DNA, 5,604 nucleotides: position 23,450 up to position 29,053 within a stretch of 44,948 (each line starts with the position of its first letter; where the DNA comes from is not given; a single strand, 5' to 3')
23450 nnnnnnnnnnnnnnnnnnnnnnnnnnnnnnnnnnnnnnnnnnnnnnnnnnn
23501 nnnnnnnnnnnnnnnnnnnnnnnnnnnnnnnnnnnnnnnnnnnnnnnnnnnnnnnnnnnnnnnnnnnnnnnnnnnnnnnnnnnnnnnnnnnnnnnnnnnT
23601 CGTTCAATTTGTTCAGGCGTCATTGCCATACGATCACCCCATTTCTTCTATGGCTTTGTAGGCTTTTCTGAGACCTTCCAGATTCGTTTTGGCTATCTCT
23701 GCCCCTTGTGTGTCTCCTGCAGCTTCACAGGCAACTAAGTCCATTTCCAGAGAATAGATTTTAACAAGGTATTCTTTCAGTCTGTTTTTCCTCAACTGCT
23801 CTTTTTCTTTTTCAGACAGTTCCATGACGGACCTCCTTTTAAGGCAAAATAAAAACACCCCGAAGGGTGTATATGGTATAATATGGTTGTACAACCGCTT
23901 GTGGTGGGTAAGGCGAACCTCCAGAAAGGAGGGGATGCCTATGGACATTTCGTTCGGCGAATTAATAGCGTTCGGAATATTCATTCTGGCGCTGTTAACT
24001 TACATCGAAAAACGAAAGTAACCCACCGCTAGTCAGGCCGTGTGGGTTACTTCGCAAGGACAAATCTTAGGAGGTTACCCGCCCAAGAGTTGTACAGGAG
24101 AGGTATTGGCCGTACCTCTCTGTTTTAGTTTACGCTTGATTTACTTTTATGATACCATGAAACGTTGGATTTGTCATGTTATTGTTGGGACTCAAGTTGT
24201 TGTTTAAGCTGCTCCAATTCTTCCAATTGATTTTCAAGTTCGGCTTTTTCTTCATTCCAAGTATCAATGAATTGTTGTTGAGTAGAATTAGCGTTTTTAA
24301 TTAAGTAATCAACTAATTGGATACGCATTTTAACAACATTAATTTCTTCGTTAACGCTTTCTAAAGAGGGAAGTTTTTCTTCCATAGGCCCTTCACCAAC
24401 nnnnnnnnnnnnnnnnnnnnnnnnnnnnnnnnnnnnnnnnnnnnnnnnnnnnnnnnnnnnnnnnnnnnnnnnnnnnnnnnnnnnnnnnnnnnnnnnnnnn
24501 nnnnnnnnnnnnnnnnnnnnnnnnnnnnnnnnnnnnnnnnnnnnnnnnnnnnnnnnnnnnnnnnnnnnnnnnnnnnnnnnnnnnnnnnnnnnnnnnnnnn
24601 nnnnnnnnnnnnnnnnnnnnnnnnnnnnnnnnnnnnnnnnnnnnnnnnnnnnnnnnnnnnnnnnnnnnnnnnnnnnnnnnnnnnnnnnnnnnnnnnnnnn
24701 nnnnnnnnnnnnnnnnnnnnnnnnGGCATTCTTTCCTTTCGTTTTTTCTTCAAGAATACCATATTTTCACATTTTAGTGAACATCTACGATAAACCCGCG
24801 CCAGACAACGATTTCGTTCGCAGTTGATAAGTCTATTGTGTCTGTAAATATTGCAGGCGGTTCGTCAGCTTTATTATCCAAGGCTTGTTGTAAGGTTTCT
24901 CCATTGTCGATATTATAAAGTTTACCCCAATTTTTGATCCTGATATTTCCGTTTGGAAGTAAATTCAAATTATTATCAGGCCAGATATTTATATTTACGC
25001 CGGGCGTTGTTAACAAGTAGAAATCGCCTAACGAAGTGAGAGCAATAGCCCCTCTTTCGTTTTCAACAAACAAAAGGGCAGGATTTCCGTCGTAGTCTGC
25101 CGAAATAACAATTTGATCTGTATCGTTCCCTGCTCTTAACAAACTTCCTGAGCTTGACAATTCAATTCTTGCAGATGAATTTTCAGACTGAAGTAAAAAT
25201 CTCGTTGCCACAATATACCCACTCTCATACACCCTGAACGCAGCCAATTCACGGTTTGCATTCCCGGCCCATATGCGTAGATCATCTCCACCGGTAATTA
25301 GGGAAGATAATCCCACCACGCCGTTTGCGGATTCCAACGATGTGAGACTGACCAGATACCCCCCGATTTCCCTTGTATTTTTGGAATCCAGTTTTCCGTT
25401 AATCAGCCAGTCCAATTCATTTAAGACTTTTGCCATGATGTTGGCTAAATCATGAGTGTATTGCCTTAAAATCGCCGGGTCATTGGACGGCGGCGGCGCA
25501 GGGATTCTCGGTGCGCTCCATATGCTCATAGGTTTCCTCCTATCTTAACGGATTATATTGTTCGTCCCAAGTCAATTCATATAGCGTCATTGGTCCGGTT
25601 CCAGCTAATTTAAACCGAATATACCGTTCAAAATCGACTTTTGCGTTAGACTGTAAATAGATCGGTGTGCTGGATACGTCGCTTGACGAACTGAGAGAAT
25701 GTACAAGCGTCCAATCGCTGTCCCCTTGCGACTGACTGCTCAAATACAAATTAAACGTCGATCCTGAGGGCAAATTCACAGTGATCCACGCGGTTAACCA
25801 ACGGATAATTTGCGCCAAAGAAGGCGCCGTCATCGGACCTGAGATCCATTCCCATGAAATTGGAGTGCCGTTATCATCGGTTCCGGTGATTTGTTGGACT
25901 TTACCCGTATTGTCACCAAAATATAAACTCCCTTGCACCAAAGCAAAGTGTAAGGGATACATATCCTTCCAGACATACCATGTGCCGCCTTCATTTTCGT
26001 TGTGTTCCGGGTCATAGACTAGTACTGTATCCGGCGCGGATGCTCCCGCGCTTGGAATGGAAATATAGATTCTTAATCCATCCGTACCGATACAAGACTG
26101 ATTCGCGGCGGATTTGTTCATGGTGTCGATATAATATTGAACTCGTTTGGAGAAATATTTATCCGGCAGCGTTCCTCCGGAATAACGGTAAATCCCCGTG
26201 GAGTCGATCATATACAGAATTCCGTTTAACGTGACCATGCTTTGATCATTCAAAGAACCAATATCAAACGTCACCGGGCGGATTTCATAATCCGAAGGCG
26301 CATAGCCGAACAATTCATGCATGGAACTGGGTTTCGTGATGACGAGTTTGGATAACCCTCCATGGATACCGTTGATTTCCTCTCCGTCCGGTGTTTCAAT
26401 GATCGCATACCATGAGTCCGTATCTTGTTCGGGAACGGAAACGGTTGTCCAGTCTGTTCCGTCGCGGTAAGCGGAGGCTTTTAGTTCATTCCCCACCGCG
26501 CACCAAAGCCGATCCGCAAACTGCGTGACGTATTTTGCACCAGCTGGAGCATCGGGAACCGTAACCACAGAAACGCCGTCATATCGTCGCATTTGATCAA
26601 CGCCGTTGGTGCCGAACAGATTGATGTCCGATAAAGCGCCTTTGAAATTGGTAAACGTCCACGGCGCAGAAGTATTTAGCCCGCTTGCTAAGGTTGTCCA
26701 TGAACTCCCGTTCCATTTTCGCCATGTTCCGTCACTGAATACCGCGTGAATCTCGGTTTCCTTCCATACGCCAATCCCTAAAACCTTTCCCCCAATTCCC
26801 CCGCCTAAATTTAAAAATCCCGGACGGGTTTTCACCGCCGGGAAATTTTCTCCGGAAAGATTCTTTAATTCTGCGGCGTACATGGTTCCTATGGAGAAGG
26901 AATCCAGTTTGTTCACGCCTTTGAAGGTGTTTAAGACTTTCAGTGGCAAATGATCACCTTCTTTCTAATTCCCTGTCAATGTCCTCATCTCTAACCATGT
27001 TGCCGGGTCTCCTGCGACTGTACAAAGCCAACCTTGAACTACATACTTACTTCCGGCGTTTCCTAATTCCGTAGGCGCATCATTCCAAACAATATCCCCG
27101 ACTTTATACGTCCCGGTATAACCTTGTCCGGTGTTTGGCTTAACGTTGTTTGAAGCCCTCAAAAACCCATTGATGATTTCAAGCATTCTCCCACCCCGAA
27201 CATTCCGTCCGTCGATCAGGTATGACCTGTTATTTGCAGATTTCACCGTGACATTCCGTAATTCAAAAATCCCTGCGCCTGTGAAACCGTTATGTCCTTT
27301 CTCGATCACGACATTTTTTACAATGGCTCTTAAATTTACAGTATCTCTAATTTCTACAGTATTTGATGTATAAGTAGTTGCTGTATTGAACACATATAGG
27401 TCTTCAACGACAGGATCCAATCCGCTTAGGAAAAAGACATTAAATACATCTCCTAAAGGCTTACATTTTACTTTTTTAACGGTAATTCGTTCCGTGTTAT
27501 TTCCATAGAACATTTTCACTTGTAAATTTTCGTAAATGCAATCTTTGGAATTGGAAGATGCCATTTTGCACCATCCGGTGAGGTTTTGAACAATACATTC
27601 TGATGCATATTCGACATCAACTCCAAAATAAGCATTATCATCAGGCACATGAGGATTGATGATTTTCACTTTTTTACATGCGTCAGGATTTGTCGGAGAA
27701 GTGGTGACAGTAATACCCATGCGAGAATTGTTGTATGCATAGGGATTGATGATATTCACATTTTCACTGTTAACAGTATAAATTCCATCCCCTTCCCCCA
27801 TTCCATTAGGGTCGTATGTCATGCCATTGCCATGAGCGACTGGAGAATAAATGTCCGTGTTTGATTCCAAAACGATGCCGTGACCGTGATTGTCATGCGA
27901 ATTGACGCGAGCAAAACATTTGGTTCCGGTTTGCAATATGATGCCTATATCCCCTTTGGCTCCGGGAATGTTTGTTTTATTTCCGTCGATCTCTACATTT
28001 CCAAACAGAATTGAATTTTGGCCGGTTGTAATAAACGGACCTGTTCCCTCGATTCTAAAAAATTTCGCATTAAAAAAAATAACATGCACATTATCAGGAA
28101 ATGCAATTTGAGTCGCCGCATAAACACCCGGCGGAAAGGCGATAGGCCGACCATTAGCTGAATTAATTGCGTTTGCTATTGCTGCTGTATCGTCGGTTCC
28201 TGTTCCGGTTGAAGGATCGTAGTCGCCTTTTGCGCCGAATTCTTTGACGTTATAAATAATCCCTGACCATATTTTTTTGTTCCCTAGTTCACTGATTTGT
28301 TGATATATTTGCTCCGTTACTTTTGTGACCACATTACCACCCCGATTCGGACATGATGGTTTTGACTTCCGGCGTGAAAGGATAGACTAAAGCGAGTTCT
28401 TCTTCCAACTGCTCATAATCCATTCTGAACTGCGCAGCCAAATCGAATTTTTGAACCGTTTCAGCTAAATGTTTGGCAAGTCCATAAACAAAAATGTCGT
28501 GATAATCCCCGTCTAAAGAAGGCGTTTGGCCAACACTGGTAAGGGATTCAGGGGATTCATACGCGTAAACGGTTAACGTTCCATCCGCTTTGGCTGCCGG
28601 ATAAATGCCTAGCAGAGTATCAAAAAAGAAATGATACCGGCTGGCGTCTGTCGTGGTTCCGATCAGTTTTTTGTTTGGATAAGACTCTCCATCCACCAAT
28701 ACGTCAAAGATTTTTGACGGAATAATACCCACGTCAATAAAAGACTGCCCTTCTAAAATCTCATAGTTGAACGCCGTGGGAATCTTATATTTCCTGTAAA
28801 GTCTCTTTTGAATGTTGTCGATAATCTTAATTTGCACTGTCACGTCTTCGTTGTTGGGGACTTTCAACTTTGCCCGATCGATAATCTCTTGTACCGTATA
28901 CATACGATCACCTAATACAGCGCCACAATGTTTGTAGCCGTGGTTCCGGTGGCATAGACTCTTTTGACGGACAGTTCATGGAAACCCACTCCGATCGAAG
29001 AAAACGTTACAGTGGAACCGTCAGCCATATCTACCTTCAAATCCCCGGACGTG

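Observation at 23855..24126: Self-contained 26-aa hydrophobic toxin-like gene encoded antisense inside the tail/virion operon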

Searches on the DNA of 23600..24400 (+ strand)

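Call 8: search_rna_families(source=window, start=23700, end=24300, threshold=evalue, max_evalue=10, show_alignments=3)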
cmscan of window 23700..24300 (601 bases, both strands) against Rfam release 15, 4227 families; matches with E-value up to 10: 2.
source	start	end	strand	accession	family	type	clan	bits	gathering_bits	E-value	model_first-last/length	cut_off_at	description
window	24203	24260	-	RF01600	snoR25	Gene; snRNA; snoRNA; CD-box;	-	19.6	50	3.2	1-70/70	no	small nucleolar RNA snoR25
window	24187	24236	+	RF03236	mir-1206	Gene; miRNA;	-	16.7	70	1.9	1-58/58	no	mir-1206 microRNA precursor family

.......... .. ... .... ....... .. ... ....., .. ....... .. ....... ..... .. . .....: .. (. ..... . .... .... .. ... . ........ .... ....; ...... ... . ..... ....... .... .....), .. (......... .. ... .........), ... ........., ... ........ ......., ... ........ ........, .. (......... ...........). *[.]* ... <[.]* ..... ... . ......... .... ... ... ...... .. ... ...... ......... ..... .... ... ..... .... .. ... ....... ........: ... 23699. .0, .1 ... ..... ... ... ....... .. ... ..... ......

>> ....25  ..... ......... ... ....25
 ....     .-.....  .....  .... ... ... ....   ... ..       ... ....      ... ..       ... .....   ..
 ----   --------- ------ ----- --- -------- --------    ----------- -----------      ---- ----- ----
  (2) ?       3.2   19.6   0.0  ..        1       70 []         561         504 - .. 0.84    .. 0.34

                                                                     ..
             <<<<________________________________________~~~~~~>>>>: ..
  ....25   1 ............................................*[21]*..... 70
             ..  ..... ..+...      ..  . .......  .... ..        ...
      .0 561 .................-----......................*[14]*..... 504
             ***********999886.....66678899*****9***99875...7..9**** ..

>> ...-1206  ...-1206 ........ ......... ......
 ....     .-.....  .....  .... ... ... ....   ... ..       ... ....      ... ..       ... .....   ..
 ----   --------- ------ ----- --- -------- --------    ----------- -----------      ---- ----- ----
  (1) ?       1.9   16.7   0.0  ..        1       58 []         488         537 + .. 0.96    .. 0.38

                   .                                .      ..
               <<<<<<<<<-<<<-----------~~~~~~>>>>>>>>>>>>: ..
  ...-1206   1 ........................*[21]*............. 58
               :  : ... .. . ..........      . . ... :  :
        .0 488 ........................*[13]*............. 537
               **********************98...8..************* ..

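Call 10: search_dna_similar(query=window:23600-24400:+, collection=phages, mode=distant, max_rows=30)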
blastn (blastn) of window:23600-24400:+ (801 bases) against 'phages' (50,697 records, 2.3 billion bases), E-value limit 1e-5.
No match.

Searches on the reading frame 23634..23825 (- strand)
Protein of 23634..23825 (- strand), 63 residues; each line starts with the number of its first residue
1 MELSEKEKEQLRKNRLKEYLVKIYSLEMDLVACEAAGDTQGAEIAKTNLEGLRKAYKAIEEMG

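Call 6: search_protein_families(library=pfam, proteins=[window:23634-23825:-], max_evalue=1)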
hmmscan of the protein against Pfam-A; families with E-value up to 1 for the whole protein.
window:23634-23825:- (63 aa): 0 families

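Call 7: search_protein_families(library=ncbifam, proteins=[window:23634-23825:-], max_evalue=1)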
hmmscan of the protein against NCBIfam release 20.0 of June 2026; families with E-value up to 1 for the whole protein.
window:23634-23825:- (63 aa): 0 families

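Call 11: search_protein_families(library=phrogs, proteins=[window:23634-23825:-], max_evalue=0.001)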
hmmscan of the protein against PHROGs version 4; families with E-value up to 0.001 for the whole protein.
window:23634-23825:- (63 aa): 0 families

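Call 73: search_protein_families(library=padloc, proteins=[window:23634-23825:-], max_evalue=1)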
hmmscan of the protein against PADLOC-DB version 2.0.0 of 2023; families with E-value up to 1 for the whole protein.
window:23634-23825:- (63 aa): 0 families

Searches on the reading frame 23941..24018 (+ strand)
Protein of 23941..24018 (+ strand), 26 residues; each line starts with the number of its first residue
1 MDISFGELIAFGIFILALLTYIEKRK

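Call 6: search_protein_families(library=pfam, proteins=[window:23941-24018:+], max_evalue=1)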
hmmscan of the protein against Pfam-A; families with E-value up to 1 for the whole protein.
seq(26 aa): 1 family
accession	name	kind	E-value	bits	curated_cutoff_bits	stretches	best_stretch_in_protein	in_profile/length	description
PF16935.10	Hol_Tox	-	4.2e-06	27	23.3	1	8-23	10-31/34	Putative Holin-like Toxin (Hol-Tox)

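Call 7: search_protein_families(library=ncbifam, proteins=[window:23941-24018:+], max_evalue=1)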
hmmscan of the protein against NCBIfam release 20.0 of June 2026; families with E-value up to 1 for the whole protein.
seq(26 aa): 1 family
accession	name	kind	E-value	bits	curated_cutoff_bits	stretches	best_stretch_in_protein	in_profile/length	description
NF052249.1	ComI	equivalog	1.4e-05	24.8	55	1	9-25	11-27/30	competence inhibitor ComI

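Call 11: search_protein_families(library=phrogs, proteins=[window:23941-24018:+], max_evalue=0.001)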
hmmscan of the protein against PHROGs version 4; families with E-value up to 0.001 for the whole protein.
seq(26 aa): 1 family
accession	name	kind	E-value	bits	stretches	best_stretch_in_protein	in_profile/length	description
phrog_9488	-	unknown function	1e-06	29.4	1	9-24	11-26/27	-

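Call 16: search_dna_similar(query=window:23941-24018:+, collection=phages, mode=protein, max_evalue=10, max_rows=40)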
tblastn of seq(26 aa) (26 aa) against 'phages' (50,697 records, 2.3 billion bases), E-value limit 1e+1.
No match.

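Call 17: search_dna_similar(query=window:23941-24018:+, collection=plasmids, mode=protein, max_evalue=10, max_rows=40)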
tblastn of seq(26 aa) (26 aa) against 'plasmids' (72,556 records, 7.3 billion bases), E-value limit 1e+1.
No match.

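Call 73: search_protein_families(library=padloc, proteins=[window:23941-24018:+], max_evalue=1)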
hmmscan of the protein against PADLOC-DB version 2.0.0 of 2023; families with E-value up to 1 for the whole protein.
seq(26 aa): 0 families

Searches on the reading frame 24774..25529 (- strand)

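Call 6: search_protein_families(library=pfam, proteins=[window:24774-25529:-], max_evalue=1)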
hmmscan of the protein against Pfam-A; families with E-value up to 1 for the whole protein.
window:24774-25529:- (251 aa): 1 family
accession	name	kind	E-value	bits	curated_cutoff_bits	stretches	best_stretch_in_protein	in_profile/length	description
PF11429.13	Colicin_D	-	0.11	13.4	25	0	138-170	37-70/84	Colicin D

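Call 7: search_protein_families(library=ncbifam, proteins=[window:24774-25529:-], max_evalue=1)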
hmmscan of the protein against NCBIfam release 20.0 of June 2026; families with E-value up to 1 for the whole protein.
window:24774-25529:- (251 aa): 0 families

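Call 11: search_protein_families(library=phrogs, proteins=[window:24774-25529:-], max_evalue=0.001)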
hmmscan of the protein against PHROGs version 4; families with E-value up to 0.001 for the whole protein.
window:24774-25529:- (251 aa): 2 families
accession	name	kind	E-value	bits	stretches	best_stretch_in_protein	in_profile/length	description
phrog_19846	-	unknown function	0.00018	20.2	1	27-110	1038-1127/1272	-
phrog_25191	-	unknown function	0.00028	20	1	77-117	493-533/855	-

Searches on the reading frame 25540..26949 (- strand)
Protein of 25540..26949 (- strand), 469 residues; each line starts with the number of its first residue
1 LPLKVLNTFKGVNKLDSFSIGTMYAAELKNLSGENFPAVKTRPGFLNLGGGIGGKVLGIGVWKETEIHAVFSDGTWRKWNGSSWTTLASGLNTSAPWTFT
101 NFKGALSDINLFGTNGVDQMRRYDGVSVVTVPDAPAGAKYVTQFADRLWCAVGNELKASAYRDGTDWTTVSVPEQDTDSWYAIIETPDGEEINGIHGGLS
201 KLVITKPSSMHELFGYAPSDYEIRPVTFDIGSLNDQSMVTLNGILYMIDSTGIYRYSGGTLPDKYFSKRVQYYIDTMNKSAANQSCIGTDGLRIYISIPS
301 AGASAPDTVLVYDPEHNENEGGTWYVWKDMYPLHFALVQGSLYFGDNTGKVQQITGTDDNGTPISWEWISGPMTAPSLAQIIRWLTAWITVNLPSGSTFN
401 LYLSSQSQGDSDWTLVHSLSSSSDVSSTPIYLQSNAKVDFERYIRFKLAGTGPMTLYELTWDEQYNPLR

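Call 11: search_protein_families(library=phrogs, proteins=[window:25540-26949:-], max_evalue=0.001)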
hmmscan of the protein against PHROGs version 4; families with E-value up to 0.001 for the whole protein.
window:25540-26949:- (469 aa): 2 families
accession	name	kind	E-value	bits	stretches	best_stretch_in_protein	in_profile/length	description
phrog_3287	-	head and packaging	8.9e-10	39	1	54-326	57-343/524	virion structural protein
phrog_511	-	head and packaging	0.00039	19.9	1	134-376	561-781/862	internal virion protein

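Call 12: search_protein_families(library=pfam, proteins=[window:25540-26949:-], max_evalue=0.001)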
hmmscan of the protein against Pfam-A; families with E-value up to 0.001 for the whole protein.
window:25540-26949:- (469 aa): 0 families

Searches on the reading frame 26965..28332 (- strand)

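Call 11: search_protein_families(library=phrogs, proteins=[window:26965-28332:-], max_evalue=0.001)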
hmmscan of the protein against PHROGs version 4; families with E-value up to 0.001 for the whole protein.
window:26965-28332:- (455 aa): 2 families
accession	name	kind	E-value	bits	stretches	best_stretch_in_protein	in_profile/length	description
phrog_23059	-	tail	3.9e-05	22.7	1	395-449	812-859/1027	tail fiber protein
phrog_21471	-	unknown function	8.4e-05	22.4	1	406-446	585-618/626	-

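Call 12: search_protein_families(library=pfam, proteins=[window:26965-28332:-], max_evalue=0.001)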
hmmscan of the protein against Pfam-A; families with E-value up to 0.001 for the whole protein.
window:26965-28332:- (455 aa): 0 families

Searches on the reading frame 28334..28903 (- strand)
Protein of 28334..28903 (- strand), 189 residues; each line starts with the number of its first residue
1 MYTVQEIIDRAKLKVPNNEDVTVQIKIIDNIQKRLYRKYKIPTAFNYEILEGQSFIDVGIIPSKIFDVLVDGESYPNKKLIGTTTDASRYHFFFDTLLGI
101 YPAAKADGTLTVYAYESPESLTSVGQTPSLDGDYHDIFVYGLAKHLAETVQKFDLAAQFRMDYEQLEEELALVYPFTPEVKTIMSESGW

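Call 11: search_protein_families(library=phrogs, proteins=[window:28334-28903:-], max_evalue=0.001)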
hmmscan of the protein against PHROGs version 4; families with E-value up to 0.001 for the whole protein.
window:28334-28903:- (189 aa): 0 families

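Call 12: search_protein_families(library=pfam, proteins=[window:28334-28903:-], max_evalue=0.001)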
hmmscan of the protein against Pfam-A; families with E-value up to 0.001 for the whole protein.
window:28334-28903:- (189 aa): 1 family
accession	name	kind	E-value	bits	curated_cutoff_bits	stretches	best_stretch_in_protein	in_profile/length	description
PF24175.2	SU10_adaptor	-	1.5e-10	42.3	27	1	3-165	2-176/194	SU10 adaptor protein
